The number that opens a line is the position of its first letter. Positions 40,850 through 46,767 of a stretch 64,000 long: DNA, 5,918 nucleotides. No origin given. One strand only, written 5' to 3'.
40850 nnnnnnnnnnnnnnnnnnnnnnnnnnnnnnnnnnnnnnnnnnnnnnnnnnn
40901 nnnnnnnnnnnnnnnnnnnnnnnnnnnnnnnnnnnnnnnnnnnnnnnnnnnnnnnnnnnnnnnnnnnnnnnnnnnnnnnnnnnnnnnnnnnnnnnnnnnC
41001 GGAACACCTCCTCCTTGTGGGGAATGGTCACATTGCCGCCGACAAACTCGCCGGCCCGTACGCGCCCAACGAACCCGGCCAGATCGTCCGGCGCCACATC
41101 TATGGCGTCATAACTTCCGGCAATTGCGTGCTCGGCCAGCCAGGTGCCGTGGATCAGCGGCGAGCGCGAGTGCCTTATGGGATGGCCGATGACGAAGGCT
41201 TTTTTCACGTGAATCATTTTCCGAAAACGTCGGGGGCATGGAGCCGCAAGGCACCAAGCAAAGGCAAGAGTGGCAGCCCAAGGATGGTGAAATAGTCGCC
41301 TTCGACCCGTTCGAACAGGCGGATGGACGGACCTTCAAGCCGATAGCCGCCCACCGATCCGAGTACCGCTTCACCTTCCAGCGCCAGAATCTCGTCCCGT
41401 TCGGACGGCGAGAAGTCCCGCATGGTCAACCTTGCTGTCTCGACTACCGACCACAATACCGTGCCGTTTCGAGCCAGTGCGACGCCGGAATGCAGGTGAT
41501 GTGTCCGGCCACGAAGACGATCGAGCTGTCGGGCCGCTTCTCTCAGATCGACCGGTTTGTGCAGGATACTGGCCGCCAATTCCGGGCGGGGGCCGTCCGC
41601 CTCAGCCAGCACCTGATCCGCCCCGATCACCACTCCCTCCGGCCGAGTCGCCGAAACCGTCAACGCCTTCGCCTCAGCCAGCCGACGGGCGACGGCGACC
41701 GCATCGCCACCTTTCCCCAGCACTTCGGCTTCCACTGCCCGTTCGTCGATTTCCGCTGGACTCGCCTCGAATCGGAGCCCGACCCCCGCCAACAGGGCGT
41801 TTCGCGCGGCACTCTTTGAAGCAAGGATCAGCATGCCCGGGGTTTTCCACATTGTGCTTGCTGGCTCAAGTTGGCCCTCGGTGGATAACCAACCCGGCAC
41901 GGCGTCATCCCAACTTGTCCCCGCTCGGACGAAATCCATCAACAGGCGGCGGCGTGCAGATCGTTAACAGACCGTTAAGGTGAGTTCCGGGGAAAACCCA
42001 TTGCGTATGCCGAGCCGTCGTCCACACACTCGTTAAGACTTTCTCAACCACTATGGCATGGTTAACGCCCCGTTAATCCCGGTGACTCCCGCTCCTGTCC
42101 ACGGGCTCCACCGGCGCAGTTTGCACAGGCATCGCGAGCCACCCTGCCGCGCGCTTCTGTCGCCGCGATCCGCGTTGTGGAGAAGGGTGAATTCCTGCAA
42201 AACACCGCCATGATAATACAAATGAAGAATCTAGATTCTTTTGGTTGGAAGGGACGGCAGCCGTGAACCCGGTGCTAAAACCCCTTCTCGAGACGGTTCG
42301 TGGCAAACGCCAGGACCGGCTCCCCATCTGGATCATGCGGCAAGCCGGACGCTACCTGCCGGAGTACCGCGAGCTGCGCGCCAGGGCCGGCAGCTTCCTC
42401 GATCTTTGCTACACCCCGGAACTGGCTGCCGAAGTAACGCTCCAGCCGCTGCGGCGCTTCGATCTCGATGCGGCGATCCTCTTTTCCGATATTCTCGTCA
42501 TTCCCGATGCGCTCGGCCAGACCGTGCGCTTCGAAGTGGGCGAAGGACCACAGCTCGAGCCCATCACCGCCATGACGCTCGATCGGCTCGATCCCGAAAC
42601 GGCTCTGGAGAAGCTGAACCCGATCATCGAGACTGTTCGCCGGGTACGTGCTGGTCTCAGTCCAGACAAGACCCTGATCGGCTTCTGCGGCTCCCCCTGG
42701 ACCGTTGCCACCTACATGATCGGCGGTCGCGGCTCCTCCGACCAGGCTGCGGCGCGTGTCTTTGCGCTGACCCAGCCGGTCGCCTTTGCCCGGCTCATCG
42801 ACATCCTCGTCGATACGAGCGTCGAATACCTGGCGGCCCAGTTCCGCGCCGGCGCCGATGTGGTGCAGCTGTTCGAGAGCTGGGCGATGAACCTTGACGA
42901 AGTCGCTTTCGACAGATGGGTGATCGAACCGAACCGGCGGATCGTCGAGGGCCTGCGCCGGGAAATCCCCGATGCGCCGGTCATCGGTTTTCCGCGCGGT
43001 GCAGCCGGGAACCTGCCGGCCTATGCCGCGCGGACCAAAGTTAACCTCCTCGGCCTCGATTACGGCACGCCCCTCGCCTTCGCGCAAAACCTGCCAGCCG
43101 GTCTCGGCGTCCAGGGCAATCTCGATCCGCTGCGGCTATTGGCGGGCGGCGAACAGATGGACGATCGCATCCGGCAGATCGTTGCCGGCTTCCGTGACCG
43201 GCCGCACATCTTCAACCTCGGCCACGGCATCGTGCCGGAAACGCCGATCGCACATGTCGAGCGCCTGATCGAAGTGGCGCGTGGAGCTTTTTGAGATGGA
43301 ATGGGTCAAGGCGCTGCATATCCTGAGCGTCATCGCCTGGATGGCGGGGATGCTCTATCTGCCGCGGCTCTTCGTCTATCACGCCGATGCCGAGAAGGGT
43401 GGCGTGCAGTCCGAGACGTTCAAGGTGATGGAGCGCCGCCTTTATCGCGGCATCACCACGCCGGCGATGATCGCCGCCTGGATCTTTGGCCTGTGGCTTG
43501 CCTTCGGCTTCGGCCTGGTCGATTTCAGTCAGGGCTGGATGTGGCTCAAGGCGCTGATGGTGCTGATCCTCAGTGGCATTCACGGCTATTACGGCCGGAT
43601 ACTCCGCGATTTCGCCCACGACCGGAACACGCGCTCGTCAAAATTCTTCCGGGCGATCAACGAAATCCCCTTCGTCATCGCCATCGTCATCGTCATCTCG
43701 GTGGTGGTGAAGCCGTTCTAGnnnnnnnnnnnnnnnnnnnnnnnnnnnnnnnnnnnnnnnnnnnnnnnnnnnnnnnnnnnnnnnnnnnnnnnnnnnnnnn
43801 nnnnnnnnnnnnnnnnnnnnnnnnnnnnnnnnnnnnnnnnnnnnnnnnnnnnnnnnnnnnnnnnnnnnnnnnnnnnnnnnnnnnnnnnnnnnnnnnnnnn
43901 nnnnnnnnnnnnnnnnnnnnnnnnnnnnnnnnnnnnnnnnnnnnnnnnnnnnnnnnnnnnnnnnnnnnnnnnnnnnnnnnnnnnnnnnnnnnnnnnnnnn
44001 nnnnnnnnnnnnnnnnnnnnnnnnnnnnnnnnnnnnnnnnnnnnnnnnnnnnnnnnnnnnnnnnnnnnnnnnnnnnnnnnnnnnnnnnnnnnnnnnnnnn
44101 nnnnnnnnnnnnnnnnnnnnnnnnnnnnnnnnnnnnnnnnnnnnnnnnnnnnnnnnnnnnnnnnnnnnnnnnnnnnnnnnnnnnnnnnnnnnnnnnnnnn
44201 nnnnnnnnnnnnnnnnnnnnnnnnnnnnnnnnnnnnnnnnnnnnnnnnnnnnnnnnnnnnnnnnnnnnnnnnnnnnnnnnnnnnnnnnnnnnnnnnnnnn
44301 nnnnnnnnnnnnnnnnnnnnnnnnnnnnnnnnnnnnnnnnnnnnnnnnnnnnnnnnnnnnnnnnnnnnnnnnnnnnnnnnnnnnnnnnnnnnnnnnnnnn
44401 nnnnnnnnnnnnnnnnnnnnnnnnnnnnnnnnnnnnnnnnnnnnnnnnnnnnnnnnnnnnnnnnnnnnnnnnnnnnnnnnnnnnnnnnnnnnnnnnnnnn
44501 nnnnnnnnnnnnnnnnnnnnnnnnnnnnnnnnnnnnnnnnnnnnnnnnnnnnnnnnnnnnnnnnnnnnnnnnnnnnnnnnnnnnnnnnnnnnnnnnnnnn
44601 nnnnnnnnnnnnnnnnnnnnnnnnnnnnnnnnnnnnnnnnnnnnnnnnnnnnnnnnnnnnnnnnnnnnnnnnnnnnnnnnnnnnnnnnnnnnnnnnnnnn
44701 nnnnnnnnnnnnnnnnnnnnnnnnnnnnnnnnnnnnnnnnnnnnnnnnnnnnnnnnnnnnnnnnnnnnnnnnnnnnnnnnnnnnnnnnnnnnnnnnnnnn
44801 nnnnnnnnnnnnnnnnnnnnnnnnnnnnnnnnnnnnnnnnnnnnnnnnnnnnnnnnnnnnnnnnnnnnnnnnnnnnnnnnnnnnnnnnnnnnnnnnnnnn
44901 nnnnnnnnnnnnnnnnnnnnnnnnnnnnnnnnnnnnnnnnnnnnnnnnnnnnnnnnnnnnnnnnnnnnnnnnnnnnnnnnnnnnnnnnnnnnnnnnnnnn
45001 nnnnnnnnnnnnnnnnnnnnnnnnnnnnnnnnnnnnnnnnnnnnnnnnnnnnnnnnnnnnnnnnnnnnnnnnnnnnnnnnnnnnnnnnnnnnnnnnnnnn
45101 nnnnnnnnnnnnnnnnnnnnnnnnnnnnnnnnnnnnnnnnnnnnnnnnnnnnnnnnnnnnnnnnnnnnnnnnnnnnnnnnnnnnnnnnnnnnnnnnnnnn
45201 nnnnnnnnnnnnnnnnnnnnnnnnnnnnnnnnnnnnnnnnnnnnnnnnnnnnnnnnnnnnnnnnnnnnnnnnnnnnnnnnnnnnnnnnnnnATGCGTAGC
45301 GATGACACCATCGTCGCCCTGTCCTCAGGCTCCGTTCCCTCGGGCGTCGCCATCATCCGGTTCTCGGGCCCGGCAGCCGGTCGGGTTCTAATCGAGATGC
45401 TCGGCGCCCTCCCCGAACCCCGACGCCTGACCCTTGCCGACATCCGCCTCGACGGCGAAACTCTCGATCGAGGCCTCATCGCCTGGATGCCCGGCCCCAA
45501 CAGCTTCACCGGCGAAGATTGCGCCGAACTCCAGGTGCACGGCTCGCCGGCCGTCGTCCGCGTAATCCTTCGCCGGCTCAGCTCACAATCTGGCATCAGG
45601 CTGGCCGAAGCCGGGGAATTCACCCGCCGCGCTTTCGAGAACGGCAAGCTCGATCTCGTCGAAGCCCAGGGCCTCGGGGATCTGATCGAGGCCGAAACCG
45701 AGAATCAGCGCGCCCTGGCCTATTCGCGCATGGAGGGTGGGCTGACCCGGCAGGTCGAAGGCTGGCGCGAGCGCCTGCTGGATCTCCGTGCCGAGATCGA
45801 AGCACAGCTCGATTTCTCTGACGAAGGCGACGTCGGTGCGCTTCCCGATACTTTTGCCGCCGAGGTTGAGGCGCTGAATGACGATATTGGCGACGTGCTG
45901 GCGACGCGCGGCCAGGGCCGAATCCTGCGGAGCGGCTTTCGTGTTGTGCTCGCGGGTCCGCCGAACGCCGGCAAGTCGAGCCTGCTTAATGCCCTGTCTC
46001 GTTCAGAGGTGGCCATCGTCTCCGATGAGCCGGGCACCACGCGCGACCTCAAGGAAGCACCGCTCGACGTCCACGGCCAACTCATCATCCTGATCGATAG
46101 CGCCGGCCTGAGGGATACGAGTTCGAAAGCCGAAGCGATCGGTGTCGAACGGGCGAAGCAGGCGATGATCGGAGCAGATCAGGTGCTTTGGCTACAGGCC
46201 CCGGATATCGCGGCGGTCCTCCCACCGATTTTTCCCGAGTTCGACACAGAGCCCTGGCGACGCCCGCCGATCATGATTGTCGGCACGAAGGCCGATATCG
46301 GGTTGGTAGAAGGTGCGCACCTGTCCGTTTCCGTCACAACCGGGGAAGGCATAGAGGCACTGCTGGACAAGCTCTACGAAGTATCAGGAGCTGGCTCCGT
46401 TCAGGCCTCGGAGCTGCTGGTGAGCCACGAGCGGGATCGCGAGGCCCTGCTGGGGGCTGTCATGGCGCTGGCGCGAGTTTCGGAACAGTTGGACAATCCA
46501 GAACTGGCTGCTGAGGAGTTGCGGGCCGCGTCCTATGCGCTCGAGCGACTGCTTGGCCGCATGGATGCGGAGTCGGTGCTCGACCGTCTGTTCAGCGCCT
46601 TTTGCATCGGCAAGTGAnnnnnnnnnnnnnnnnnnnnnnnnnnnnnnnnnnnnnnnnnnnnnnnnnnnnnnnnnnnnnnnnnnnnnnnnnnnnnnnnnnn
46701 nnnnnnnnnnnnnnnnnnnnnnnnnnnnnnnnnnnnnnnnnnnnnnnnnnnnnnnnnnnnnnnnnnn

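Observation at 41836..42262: Cori-like replication origin between maf and hemE with two CtrA boxes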

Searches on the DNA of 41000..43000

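Call 31: search_rna_families(source=window, start=41000, end=43000, threshold=evalue, max_evalue=1)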
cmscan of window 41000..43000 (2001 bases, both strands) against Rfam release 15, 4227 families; matches with E-value up to 1: 0.
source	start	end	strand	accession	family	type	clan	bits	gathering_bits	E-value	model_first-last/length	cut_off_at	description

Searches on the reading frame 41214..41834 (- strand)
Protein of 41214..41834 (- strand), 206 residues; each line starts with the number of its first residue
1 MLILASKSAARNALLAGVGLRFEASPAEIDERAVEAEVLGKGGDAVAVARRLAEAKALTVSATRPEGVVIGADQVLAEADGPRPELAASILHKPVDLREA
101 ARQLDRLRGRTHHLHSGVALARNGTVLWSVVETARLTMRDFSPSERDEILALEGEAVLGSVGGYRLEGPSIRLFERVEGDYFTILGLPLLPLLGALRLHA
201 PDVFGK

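Call 9: search_protein_families(library=ncbifam, proteins=[window:41214-41834:-])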
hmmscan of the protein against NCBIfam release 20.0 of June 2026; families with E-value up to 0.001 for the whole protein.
window:41214-41834:- (206 aa): 14 families
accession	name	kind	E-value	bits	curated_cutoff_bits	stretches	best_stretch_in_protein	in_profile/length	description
NF002690.0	PRK02478.1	equivalog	2.3e-62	210.1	269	1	2-197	5-192/199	Maf-like protein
TIGR00172.1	maf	subfamily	3e-26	92.1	117.15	1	2-197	5-185/185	Maf family nucleotide pyrophosphatase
NF010941.0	PRK14361.1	equivalog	2.4e-20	73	272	1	2-204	8-192/194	Maf-like protein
NF010942.0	PRK14362.1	equivalog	5.9e-20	71.4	290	1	2-196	14-195/210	Maf-like protein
NF010948.0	PRK14368.1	equivalog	5.4e-19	68.4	291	1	2-197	7-187/193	Maf-like protein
NF010943.0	PRK14363.1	equivalog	8.3e-18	64.6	273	1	2-189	3-173/204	Maf-like protein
NF010944.0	PRK14364.1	equivalog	1.6e-16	60.4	311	1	4-190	1-170/181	Maf-like protein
NF000867.0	PRK00078.1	equivalog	1.8e-15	57.1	249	1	2-192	3-181/192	Maf-like protein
NF003403.0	PRK04694.1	equivalog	1.3e-13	51.2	300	1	1-190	1-178/190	Maf-like protein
NF002401.0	PRK01441.1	equivalog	2.8e-12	46.6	317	1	2-190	7-186/207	Maf-like protein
NF010945.0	PRK14365.1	equivalog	6.2e-12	45.5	273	1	2-204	4-192/197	Maf-like protein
NF010946.0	PRK14366.1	equivalog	1.4e-11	44.2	284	1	2-189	7-179/195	Maf-like protein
NF010947.0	PRK14367.1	equivalog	3.1e-09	36.3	315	1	2-190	4-182/202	Maf-like protein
NF003141.0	PRK04056.1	equivalog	9.4e-09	35.2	161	1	1-196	1-180/181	septum formation inhibitor Maf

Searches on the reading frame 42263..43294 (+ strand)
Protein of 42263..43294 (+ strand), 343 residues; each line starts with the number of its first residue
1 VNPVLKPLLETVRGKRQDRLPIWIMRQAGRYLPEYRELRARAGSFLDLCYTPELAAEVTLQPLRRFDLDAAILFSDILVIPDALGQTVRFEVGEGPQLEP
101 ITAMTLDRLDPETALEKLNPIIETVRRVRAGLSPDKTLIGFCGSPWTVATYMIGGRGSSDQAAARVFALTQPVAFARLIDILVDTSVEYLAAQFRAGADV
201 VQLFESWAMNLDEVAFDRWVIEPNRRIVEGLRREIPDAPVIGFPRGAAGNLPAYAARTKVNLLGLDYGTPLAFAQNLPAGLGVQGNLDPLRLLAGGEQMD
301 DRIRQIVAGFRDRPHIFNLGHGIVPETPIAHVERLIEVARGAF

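Call 9: search_protein_families(library=ncbifam, proteins=[window:42263-43294:+])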
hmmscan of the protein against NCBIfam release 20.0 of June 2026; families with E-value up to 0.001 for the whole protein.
window:42263-43294:+ (343 aa): 5 families
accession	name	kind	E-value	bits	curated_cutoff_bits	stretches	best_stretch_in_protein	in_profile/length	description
TIGR01464.1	hemE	equivalog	1.3e-116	389.3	302.95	1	8-340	2-337/338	uroporphyrinogen decarboxylase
NF004889.0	PRK06252.1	subfamily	1.4e-09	37.4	244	1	10-339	12-333/340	methylcobalamin:coenzyme M methyltransferase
TIGR01463.1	mtaA_cmuA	subfamily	1.6e-08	34.2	235.4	1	51-339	48-335/340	MtaA/CmuA family methyltransferase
NF041608.1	methylcob_mtaseMtbA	equivalog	8.1e-07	28.4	600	1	121-340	124-335/339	methylcobamide:CoM methyltransferase MtbA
NF040654.1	MtaA_Meth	equivalog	3.8e-05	22.8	400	1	115-336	116-329/337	methylcobamide:CoM methyltransferase MtaA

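Call 11: find_related_loci(query=window:42263-43294:+, collection=genome_contigs, flank=4000)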
Query window:42263-43294:+ (343 aa) in genome_contigs; peptide patterns used: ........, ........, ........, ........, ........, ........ (x = any residue, [..] = any of these).
600 stretches matched a pattern (row limit reached: there are more); 579 encode a relative of the query (tblastn E <= 1e-3); the best 80 are kept; 80 distinct loci.
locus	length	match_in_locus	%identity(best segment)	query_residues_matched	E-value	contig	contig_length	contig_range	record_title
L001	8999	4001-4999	75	6-337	2e-162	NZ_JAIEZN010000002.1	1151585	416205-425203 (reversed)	Devosia aquimaris strain CJK-A8-3 NODE_2_length_1151585_cov_191.561, whole genome shotgun sequence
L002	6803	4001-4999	74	6-337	3e-162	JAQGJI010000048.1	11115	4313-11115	MAG: Devosia sp. isolate RYN_481 scaffold_2488590, whole genome shotgun sequence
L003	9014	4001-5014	73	4-341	3e-161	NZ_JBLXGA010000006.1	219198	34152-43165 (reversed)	MAG: Devosia sp. isolate ET04-05 T04maxbin_out.008RE.5K@6, whole genome shotgun sequence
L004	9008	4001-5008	72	6-340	6e-159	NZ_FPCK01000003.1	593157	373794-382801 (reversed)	Devosia crocina strain IPL20, whole genome shotgun sequence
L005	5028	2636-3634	71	6-337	6e-161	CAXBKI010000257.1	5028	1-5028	MAG TPA_asm: uncultured Devosia sp. isolate ERR2762133_binner13_Refined_18 genome assembly, contig: ERZ3422154.9093, who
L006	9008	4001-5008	69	6-340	1e-151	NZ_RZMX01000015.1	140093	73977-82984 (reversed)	Pelagibacterium montanilacus strain CCL18 349, whole genome shotgun sequence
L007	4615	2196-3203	54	6-341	1e-125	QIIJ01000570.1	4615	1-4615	MAG: Aurantimonadaceae bacterium isolate SZUA-100 Ga0063293_10030103, whole genome shotgun sequence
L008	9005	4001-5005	53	6-340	2e-122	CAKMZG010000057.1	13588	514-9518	uncultured Alphaproteobacteria bacterium isolate EG18N_Bin7 genome assembly, contig: NODE_378_length_13588_cov_3.600384,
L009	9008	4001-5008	55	6-341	4e-122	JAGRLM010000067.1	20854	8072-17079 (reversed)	MAG: Nitratireductor sp. isolate HKST-UBA65 2010_44108, whole genome shotgun sequence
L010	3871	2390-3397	55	6-341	2e-124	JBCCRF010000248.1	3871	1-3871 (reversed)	MAG: Pseudomonadota bacterium isolate P01_D01_bin.24 k141_3116515_length_3871_cov_14.5547, whole genome shotgun sequence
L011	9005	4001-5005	56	8-342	1e-121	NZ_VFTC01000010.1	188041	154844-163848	Mesorhizobium sp. WSM4306 NODE_10_length_188041_cov_137.140915, whole genome shotgun sequence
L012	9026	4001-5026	76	2-342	1e-175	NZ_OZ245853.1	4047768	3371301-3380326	MAG: Devosia sp. isolate 3d186a37-0bcd-4ac1-b259-f5c9590ee027 chromosome 1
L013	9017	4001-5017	53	2-340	4e-120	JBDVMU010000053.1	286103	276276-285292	MAG: Rhizobiaceae bacterium isolate LC.109.F.C4_184_20 LC_109_F_C4_184_20_000000000053, whole genome shotgun sequence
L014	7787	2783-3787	55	6-340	5e-120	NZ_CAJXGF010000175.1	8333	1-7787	MAG: uncultured Nitratireductor sp. isolate SRR6201726_bin.8_MetaBAT_v2.12.1_MAG, whole genome shotgun sequence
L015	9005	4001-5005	56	8-342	4e-120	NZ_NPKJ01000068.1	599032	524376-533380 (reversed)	Mesorhizobium temperatum strain SDW018 scaffold11, whole genome shotgun sequence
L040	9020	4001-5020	53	2-341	2e-115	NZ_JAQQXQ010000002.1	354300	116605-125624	Erythrobacter fulvus strain sf7 contig2, whole genome shotgun sequence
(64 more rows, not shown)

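Call 35: find_encoding_contigs(protein=window:42263-43294:+, flank=2000, max_places=4)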
Protein window:42263-43294:+ (343 aa): no gene with exactly this product is on record in the collection.

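Call 39: search_protein_families(library=pfam, proteins=[L011:2763-3755:-, L040:2835-3890:-])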
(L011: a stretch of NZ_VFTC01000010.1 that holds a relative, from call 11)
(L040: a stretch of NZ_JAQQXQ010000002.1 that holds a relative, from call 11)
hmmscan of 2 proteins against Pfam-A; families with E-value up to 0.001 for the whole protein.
L011:2763-3755:- (330 aa): 1 family
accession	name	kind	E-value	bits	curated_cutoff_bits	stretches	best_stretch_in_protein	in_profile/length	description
PF03618.20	Kinase-PPPase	-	2.7e-87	293.1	23.5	1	67-322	1-255/256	Kinase/pyrophosphorylase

L040:2835-3890:- (351 aa): 1 family
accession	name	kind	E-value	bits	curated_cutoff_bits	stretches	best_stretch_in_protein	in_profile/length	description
PF03618.20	Kinase-PPPase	-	3.4e-95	319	23.5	1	76-331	1-256/256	Kinase/pyrophosphorylase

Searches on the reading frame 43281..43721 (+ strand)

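Call 9: search_protein_families(library=ncbifam, proteins=[window:43281-43721:+])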
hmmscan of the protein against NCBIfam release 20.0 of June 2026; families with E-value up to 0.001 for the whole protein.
window:43281-43721:+ (146 aa): 1 family
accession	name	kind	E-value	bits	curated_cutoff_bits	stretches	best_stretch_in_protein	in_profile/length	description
TIGR00701.1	TIGR00701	equivalog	3.7e-46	156.7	138.05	1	7-146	3-141/142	protoporphyrinogen oxidase HemJ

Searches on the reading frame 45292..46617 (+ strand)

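Call 9: search_protein_families(library=ncbifam, proteins=[window:45292-46617:+])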
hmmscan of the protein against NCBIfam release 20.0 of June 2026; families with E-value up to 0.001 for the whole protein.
window:45292-46617:+ (441 aa): 14 families
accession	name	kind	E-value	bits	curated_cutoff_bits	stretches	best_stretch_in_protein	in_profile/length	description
NF003661.0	PRK05291.1-3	equivalog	8.3e-144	480.2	380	1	3-441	2-448/448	tRNA uridine-5-carboxymethylaminomethyl(34) synthesis GTPase MnmE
TIGR00450.1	mnmE_trmE_thdF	equivalog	2.4e-75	254.3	252.6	1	17-441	7-446/446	tRNA uridine-5-carboxymethylaminomethyl(34) synthesis GTPase MnmE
TIGR03594.1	GTPase_EngA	equivalog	6.3e-20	71.6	306.7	1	214-300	174-263/432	ribosome biogenesis GTPase Der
TIGR03918.1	GTP_HydF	equivalog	9.2e-15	54.4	325.55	1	217-305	9-97/392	[FeFe] hydrogenase H-cluster maturation GTPase HydF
NF000908.1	PRK00089.1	equivalog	2e-14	53.6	237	1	213-335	2-121/291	GTPase Era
TIGR00231.1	small_GTP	domain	5.6e-12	45.7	42.5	1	216-336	4-124/164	GTP-binding protein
NF007071.0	PRK09518.1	equivalog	6.5e-12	44.8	953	1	212-280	441-509/706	bifunctional cytidylate kinase/GTPase Der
NF002828.0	PRK03003.1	equivalog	1.2e-11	43.9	631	1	214-281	211-279/477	ribosome biogenesis GTPase Der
TIGR00436.1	era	equivalog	3.5e-10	39.7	116.25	1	218-301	3-86/270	GTPase Era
TIGR03596.1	GTPase_YlqF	equivalog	1e-09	38.2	208.2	1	210-289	113-189/276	ribosome biogenesis GTPase YlqF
TIGR03598.1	GTPase_YsxC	equivalog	1.2e-07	31.6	124.45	1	215-254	18-58/186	ribosome biogenesis GTP-binding protein YihA/YsxC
TIGR00437.1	feoB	equivalog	6.2e-07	28.5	315.65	1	222-275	1-53/594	ferrous iron transport protein B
TIGR03597.1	GTPase_YqeH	equivalog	2.7e-05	23.5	297.4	1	217-292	157-234/361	ribosome biogenesis GTPase YqeH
TIGR03156.1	GTP_HflX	equivalog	0.00076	18.5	216.75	0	191-272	162-246/351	GTPase HflX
